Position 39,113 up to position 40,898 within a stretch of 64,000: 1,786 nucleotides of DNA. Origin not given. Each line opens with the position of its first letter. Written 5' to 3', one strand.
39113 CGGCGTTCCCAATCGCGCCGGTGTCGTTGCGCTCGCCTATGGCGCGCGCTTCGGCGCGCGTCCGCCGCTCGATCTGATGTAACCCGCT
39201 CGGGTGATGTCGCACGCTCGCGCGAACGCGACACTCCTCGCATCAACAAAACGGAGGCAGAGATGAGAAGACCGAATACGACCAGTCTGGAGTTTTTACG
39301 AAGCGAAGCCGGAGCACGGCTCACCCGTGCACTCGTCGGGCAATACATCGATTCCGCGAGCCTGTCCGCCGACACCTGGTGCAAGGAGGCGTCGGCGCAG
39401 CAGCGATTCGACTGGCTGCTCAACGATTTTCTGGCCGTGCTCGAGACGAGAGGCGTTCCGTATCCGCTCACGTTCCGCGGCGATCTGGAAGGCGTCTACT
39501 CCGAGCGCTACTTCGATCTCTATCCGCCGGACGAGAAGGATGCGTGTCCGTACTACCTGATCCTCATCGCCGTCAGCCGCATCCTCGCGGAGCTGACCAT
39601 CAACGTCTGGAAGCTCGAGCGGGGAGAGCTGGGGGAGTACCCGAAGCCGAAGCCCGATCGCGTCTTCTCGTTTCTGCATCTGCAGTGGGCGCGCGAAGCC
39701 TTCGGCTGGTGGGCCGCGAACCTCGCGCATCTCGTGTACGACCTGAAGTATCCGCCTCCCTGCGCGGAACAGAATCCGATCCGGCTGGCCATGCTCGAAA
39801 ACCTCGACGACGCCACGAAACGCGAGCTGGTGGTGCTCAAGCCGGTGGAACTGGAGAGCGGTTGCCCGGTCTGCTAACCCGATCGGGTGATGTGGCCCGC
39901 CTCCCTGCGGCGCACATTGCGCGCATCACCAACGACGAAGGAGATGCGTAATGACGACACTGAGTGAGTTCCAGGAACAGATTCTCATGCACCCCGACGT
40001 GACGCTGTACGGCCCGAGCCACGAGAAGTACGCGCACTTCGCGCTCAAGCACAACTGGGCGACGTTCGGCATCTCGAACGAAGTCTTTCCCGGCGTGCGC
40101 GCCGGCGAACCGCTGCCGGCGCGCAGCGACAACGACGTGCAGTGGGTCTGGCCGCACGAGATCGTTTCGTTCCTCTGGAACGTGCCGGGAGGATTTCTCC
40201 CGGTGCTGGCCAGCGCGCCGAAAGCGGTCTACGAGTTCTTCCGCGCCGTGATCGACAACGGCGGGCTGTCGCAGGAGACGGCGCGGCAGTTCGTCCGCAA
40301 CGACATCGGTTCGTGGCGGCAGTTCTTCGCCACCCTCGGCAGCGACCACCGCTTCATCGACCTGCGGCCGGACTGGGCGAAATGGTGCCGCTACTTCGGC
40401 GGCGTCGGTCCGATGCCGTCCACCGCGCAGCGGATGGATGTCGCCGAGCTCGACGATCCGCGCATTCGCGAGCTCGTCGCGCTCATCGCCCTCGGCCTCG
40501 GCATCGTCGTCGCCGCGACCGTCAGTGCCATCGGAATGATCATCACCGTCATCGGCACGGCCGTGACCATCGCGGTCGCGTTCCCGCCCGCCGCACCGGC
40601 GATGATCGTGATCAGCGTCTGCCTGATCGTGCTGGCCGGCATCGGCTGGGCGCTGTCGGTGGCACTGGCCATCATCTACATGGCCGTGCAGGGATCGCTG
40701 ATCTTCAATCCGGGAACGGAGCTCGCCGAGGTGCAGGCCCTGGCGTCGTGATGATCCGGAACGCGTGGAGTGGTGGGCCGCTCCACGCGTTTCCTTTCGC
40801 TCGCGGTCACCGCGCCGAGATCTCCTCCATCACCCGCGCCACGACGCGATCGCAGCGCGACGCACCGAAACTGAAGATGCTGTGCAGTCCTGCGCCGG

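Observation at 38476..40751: LuxR regulator followed by two unknown genes, each preceded by a near-identical ~70-bp intergenic element containing an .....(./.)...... palindrome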

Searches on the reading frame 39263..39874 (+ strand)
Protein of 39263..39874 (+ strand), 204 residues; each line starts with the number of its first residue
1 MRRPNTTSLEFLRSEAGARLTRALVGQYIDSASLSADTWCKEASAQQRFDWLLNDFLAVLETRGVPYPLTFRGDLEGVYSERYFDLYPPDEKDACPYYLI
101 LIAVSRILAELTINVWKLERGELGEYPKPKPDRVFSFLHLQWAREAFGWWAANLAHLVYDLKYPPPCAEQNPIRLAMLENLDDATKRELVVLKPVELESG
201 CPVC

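Call 13: search_protein_families(library=pfam, proteins=[window:39263-39874:+], max_evalue=0.1)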
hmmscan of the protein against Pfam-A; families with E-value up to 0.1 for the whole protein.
window:39263-39874:+ (204 aa): 0 families

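Call 15: find_homologous_proteins(query=window:39263-39874:+)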
Query window:39263-39874:+ (204 aa): 4 proteins with E <= 0.001 among 358 candidates.
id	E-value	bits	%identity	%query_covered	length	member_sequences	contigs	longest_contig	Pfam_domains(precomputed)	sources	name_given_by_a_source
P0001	1.6e-136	471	100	100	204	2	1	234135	-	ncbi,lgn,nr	ncbi:MAG TPA: hypothetical protein VHW00_06290 [Thermoanaerobaculia bacterium]|nr:hypothetical prote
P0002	1.0e-82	295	65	100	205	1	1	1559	-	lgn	-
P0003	1.6e-73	265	62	100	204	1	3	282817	-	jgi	jgi:hypothetical protein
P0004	2.0e-34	137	41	99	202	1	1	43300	-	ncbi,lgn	-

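Call 16: find_encoding_contigs(protein=P0003, flank=6000, max_places=4)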
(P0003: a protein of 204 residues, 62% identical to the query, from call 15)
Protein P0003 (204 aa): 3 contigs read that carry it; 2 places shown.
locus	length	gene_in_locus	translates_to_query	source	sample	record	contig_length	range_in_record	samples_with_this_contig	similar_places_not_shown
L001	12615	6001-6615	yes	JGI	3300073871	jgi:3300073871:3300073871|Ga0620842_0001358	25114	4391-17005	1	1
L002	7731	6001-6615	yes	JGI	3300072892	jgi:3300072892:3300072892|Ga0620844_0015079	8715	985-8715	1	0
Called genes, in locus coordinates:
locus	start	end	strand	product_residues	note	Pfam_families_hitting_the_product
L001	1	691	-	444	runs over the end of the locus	PF07690:MFS_1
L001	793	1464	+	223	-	-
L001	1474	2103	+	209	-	PF01118:Semialdhyde_dh (weak), PF13460:NAD_binding_10 (weak)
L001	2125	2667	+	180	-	-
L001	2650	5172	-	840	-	PF00069:Pkinase, PF07714:PK_Tyr_Ser-Thr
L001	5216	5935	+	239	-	PF07638:Sigma70_ECF (faint), PF00196:GerE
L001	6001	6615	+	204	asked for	-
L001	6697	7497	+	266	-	-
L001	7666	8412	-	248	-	PF19583:ODP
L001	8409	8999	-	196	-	PF00440:TetR_N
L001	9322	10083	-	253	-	PF00561:Abhydrolase_1, PF12146:Hydrolase_4 (weak), PF12697:Abhydrolase_6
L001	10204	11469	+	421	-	-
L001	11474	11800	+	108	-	-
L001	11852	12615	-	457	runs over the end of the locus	PF17802:SpaA (faint), PF02369:Big_1 (faint), PF13620:CarboxypepD_reg, PF24107:DUF7382 (faint)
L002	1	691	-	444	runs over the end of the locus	PF07690:MFS_1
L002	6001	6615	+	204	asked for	-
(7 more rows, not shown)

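Call 17: find_encoding_contigs(protein=P0004, flank=6000, max_places=4)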
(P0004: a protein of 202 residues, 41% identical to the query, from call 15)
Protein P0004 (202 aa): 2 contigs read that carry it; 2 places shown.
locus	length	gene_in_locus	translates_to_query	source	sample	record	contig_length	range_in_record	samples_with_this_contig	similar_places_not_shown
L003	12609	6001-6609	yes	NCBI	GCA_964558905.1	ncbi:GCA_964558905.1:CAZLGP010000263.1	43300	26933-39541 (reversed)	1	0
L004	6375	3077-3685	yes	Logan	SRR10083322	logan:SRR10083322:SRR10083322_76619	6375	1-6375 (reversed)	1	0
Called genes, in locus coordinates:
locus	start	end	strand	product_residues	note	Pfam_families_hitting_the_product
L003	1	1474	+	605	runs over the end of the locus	PF00005:ABC_tran, PF13304:AAA_21 (faint)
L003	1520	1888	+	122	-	PF00903:Glyoxalase (weak)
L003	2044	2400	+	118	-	-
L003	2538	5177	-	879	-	PF01590:GAF (faint), PF13492:GAF_3 (weak), PF00069:Pkinase, PF07714:PK_Tyr_Ser-Thr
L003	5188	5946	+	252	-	PF00196:GerE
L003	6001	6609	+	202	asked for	-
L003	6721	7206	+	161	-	-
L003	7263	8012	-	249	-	-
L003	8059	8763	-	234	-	PF00072:Response_reg, PF04397:LytTR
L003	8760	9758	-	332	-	PF06580:His_kinase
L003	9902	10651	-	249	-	PF05175:MTS, PF13489:Methyltransf_23, PF08241:Methyltransf_11, PF08242:Methyltransf_12, PF13649:Methyltransf_25, PF13847:Methyltransf_31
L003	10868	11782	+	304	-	PF05572:Peptidase_M43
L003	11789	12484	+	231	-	PF00581:Rhodanese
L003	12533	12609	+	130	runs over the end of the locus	PF01361:Tautomerase, PF14552:Tautomerase_2, PF01361:Tautomerase (weak)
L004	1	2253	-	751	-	?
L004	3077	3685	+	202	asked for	-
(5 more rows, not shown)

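Call 18: find_encoding_contigs(protein=P0002, flank=6000, max_places=4)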
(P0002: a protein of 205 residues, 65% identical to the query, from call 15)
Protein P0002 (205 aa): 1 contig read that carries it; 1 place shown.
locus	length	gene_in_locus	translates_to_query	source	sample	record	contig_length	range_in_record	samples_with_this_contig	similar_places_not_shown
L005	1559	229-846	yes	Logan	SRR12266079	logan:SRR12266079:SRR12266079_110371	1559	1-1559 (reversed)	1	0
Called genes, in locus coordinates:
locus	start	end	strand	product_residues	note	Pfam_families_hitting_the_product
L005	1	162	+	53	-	?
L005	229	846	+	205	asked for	-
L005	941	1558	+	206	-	?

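Call 34: find_homologous_proteins(query=A2, max_evalue=0.01)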
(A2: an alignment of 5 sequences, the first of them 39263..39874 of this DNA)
Query A2 (5 sequences) (204 aa, profile of the alignment): 8 proteins with E <= 0.01 among 8000 candidates.
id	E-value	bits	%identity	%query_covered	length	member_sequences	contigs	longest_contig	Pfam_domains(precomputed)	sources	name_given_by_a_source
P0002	1.0e-100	354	65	100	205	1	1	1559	-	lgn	-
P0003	2.4e-100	353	62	100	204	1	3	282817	-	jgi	jgi:hypothetical protein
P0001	7.7e-98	344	100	100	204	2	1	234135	-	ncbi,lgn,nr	ncbi:MAG TPA: hypothetical protein VHW00_06290 [Thermoanaerobaculia bacterium]|nr:hypothetical prote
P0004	1.7e-83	298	41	99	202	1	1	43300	-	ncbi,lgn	-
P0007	1.7e-76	275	34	100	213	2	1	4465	-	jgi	jgi:hypothetical protein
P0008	5.2e-63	231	36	100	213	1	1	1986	-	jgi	-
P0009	4.4e-53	198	36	100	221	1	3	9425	-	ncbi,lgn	-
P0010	1.7e-41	160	29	100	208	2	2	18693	-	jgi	jgi:hypothetical protein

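Call 35: find_related_loci(query=A2, collection=metagenome_contigs, flank=4000)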
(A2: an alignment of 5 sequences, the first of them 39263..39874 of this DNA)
Query A2 (204 aa) in metagenome_contigs; peptide patterns used: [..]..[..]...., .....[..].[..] (x = any residue, [..] = any of these).
254 stretches matched a pattern, but none encodes a relative of the query by tblastn (E <= 1e-3).
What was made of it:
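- Tried and rejected: Protein-based metagenome scan for gene A. Pattern hits were found but no confirmed relative (call 35).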

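Call 36: find_encoding_contigs(protein=P0007, flank=5000, max_places=3)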
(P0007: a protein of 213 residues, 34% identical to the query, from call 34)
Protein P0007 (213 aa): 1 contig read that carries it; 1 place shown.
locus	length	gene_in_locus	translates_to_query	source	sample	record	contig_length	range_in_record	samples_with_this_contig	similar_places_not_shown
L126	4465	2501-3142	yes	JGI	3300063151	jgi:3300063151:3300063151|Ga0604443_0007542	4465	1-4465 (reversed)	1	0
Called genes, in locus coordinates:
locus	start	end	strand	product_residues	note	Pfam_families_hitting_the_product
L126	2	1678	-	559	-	?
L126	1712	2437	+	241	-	PF00196:GerE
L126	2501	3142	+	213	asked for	-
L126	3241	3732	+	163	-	-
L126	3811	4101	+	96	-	-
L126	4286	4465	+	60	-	?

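Call 37: find_encoding_contigs(protein=P0008, flank=5000, max_places=3)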
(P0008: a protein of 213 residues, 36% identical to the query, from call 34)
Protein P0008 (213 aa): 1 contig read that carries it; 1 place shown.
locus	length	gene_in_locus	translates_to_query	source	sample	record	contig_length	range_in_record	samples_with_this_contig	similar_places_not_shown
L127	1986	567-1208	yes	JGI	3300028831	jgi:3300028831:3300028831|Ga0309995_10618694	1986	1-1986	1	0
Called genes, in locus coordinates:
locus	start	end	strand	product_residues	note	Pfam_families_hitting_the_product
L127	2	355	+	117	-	?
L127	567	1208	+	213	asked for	-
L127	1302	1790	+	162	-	-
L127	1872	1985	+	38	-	?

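Call 38: find_encoding_contigs(protein=P0009, flank=5000, max_places=3)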
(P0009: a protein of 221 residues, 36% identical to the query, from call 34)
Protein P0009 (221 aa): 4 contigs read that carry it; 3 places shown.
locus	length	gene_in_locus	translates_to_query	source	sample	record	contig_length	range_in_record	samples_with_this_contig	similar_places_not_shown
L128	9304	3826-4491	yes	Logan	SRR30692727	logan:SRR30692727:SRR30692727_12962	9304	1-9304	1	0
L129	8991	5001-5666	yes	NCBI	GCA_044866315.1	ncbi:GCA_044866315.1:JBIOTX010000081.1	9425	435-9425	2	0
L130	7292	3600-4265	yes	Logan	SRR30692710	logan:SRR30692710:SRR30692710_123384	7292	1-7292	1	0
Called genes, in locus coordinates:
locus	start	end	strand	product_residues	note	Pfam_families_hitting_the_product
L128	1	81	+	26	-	?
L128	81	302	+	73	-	PF01381:HTH_3 (weak), PF13443:HTH_26, PF13560:HTH_31 (weak)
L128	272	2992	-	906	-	PF00069:Pkinase, PF07714:PK_Tyr_Ser-Thr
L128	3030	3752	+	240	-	PF17765:MLTR_LBD (faint), PF00196:GerE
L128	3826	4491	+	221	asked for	-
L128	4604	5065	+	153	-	-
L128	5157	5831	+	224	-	-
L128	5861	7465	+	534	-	PF19543:GH123_N (faint), PF22680:Glyco_hydro_123_N_2, PF13320:GH123_cat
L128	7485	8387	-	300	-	-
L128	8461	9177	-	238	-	PF23441:SDR (faint), PF00106:adh_short, PF01370:Epimerase (weak), PF13561:adh_short_C2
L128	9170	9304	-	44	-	?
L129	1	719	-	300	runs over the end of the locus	PF00005:ABC_tran, PF13304:AAA_21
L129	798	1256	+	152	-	PF11188:DUF2975 (faint)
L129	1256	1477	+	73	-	PF01381:HTH_3 (weak), PF13443:HTH_26, PF13560:HTH_31 (weak)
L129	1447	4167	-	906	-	PF00069:Pkinase, PF07714:PK_Tyr_Ser-Thr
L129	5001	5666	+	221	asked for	-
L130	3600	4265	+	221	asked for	-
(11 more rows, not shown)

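Call 39: find_encoding_contigs(protein=P0010, flank=5000, max_places=3)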
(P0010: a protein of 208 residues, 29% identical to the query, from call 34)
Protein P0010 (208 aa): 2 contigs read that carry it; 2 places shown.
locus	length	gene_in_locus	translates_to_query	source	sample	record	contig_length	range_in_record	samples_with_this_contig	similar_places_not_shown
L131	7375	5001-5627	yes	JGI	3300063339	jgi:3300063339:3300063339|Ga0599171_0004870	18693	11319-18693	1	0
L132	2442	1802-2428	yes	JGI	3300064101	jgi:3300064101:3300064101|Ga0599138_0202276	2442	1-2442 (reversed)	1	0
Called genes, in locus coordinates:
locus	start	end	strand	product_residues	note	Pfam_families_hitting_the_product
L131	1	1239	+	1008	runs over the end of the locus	PF17874:TPR_MalT (faint), PF12770:CHAT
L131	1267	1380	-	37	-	-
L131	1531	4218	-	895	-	PF00069:Pkinase, PF07714:PK_Tyr_Ser-Thr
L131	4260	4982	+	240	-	PF17765:MLTR_LBD (faint), PF07638:Sigma70_ECF (faint), PF08281:Sigma70_r4_2 (faint), PF00196:GerE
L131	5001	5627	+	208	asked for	-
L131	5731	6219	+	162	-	-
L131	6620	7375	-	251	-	?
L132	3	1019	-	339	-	?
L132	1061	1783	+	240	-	PF17765:MLTR_LBD (faint), PF07638:Sigma70_ECF (faint), PF08281:Sigma70_r4_2 (faint), PF00196:GerE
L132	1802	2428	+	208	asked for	-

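Call 50: search_protein_families(library=pfam, proteins=[L003:6721-7203:+, L128:4604-5062:+, L131:5731-6216:+, L128:5157-5828:+, L126:3811-4098:+, L003:7266-8012:-, P0009, P0010], max_evalue=0.1)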
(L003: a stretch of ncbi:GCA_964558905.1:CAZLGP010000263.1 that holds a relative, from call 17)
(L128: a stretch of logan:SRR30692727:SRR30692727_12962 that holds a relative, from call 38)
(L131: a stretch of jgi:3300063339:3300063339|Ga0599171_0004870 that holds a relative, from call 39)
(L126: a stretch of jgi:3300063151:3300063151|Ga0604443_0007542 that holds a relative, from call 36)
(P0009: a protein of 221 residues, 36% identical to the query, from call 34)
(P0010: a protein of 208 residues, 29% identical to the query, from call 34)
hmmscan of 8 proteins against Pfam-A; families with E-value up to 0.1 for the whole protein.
L003:6721-7203:+ (161 aa): 0 families

L128:4604-5062:+ (153 aa): 0 families

L131:5731-6216:+ (162 aa): 1 family
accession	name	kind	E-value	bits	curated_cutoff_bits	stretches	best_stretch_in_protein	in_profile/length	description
PF22311.1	DUF6970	-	0.086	13.1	27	0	53-85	19-51/78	Domain of unknown function (DUF6970)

L128:5157-5828:+ (224 aa): 0 families

L126:3811-4098:+ (96 aa): 0 families

L003:7266-8012:- (249 aa): 0 families

P0009 (221 aa): 0 families

P0010 (208 aa): 0 families

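Call 62: predict_structure(alignment_id=A4)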
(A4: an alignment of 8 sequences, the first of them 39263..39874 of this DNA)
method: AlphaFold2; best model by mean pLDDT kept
length: 204 residues; sequences in the alignment: 8
mean_pLDDT: 81.4   pTM: 0.76
mean pLDDT of the five models: 81.4, 76.9, 73.5, 72.5, 72.0
residues with pLDDT >= 90: 49; 70-90: 128; 50-70: 16; < 50: 11
segments of 3 or more residues with pLDDT < 50: 195-204
pLDDT, mean of each block of 10 residues (from residue 1): 69 86 84 72 89 92 92 91 89 84 87 91 81 89 82 79 66 87 87 50 32
secondary structure, 60 per line:
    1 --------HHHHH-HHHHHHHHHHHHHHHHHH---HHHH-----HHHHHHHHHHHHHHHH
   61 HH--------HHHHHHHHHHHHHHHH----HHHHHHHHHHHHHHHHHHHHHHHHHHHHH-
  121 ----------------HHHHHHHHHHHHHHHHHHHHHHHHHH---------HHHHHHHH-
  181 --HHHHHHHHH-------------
elements in order: H9-13 H15-32 H36-39 H45-62 H71-86 H91-119 H137-162 H172-179 H183-191
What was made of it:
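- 39263..39877 (+): Gene A (204 aa): all-helical protein with invariant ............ and C-terminal GCPxC motifs. Function unknown. AF2 pLDDT 81, all helices (call 62).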

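Call 75: search_protein_representatives(alignment_id=A4)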
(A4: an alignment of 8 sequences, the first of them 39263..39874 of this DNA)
Query: 8 sequences, 213 profile positions. Proteins with E-value up to 0.001 (for the whole library): 21; up to 1e-10: 11; up to 1e-30: 11. The best 21 are listed.
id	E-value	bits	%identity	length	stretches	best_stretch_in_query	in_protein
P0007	1.3e-88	312.9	-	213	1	1-213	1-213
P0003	6.3e-83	294.3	-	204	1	1-213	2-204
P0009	6.7e-82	291.0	-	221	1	1-213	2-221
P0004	2.7e-71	256.3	-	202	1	2-213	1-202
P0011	2.4e-64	233.6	-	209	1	1-213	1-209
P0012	7.1e-51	189.6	-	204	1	2-213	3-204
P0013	4.2e-47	177.3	-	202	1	1-213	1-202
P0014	1.5e-45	172.2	-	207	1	3-213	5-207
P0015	5.5e-44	167.1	-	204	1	1-213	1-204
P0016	7.8e-43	163.3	-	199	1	1-213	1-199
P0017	1.6e-40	155.7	-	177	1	27-213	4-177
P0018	1.6e-10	57.7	-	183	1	24-167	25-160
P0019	6.9e-10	55.6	-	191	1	69-167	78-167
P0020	5.4e-08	49.4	-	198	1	38-167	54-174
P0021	3.2e-07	46.9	-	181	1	41-175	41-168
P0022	1.3e-06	45.0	-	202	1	77-166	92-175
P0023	5.6e-06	42.9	-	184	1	11-174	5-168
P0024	1.3e-05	41.7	-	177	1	11-174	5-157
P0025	1.4e-05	41.6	-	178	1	8-165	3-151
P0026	5.4e-05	39.6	-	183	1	69-176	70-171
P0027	1.2e-04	38.5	-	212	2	34-162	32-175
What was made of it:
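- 39263..39877 (+): 11 strong relatives among 1.84 billion representatives (call 75).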

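Call 76: search_protein_families(library=ncbifam, proteins=[window:39263-39874:+], max_evalue=0.01)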
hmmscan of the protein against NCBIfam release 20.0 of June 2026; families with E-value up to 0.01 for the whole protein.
window:39263-39874:+ (204 aa): 0 families

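Call 88: search_protein_families(library=padloc, proteins=[window:39263-39874:+, L128:4604-5062:+], max_evalue=0.01)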
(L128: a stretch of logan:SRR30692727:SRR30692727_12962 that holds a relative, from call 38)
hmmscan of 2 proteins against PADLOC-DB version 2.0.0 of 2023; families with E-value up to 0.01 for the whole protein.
window:39263-39874:+ (204 aa): 0 families

L128:4604-5062:+ (153 aa): 0 families
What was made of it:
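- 39263..39877 (+): No Pfam, NCBIfam or PADLOC family (calls 13, 76, 88).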

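Call 97: search_protein_families(library=pfam, proteins=[P0018, P0019, P0020, P0021, P0022, P0023, P0024, P0025, P0026, P0027], max_evalue=0.01)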
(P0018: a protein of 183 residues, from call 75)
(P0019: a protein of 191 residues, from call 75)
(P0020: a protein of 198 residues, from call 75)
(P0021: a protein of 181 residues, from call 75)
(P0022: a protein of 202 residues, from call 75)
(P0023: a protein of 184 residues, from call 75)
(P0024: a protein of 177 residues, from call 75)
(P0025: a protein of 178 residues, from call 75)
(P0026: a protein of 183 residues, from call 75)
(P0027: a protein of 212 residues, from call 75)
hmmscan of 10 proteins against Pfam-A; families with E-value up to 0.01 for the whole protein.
P0018 (183 aa): 0 families

P0019 (191 aa): 0 families

P0020 (198 aa): 0 families

P0021 (181 aa): 0 families

P0022 (202 aa): 0 families

P0023 (184 aa): 0 families

P0024 (177 aa): 0 families

P0025 (178 aa): 0 families

P0026 (183 aa): 0 families

P0027 (212 aa): 0 families
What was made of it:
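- Tried and rejected: Distant relatives P0018-P0027 also have no Pfam family (call 97).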

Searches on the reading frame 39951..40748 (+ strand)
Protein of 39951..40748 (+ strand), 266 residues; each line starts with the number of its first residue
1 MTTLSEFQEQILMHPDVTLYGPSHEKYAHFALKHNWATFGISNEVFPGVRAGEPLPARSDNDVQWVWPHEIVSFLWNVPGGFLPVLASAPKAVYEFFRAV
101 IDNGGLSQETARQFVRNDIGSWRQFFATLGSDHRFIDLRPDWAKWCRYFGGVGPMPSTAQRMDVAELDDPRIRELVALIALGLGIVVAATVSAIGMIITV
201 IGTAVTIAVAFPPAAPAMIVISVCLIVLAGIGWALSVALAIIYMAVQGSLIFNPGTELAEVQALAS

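Call 13: search_protein_families(library=pfam, proteins=[window:39951-40748:+], max_evalue=0.1)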
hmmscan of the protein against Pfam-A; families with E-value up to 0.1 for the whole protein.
window:39951-40748:+ (266 aa): 1 family
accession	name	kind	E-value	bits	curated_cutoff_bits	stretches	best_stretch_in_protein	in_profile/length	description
PF13903.11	Claudin_2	-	0.037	14.2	29.1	1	185-246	88-148/192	PMP-22/EMP/MP20/Claudin tight junction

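Call 25: find_homologous_proteins(query=window:39951-40748:+)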
Query window:39951-40748:+ (266 aa): 2 proteins with E <= 0.001 among 4123 candidates.
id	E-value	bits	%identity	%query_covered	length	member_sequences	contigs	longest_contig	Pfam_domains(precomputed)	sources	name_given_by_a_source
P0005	8.4e-175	598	100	100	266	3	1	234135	-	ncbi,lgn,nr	ncbi:MAG TPA: hypothetical protein VHW00_06295 [Thermoanaerobaculia bacterium]|nr:hypothetical prote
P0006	3.2e-141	487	80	99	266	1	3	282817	-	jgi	jgi:hypothetical protein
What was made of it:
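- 39951..40751 (+): Gene B (266 aa): N-terminal domain of unknown fold and a C-terminal pair of long small-residue-rich transmembrane helices. In other lineages it is replaced by unrelated proteins of 153-163 aa. Only 2 clusters in 5.8 billion proteins (call 25).
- Tried and rejected: Function of gene B. Only 2 sequence clusters exist (call 25).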

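Call 76: search_protein_families(library=ncbifam, proteins=[window:39951-40748:+], max_evalue=0.01)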
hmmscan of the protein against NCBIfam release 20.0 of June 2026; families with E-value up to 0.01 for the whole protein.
window:39951-40748:+ (266 aa): 0 families

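Call 87: predict_structure(alignment_id=A7)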
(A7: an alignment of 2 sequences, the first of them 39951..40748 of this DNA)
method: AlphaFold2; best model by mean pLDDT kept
length: 266 residues; sequences in the alignment: 2
mean_pLDDT: 57.8   pTM: 0.33
mean pLDDT of the five models: 57.8, 52.8, 52.7, 51.5, 49.5
residues with pLDDT >= 90: 15; 70-90: 61; 50-70: 78; < 50: 112
segments of 3 or more residues with pLDDT < 50: 1-91, 154-167
pLDDT, mean of each block of 10 residues (from residue 1): 32 36 37 43 37 40 39 45 48 54 53 55 56 52 56 46 48 73 81 88 90 90 89 85 75 60 52
secondary structure, 60 per line:
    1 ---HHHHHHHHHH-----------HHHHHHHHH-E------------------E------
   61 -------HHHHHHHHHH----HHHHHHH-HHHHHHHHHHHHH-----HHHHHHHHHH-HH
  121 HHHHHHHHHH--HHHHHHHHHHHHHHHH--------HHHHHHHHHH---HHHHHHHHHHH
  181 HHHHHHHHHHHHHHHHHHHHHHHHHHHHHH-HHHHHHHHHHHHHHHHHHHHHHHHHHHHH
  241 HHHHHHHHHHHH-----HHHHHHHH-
elements in order: H4-13 H25-33 H68-77 H82-88 H90-102 H108-117 H119-130 H133-148 H157-166 H170-210 H212-252 H258-265
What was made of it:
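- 39951..40751 (+): AF2 pLDDT 58, with helices 170-210 and 212-252 confident (call 87).
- Checked: Gene B has two long C-terminal helices, 170-210 and 212-252 (call 87).
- Tried and rejected: The AF2 model is too poor (pLDDT 58) for a fold search (call 87).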

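Call 88: search_protein_families(library=padloc, proteins=[window:39951-40748:+], max_evalue=0.01)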
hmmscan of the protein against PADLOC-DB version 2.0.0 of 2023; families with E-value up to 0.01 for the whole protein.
window:39951-40748:+ (266 aa): 0 families
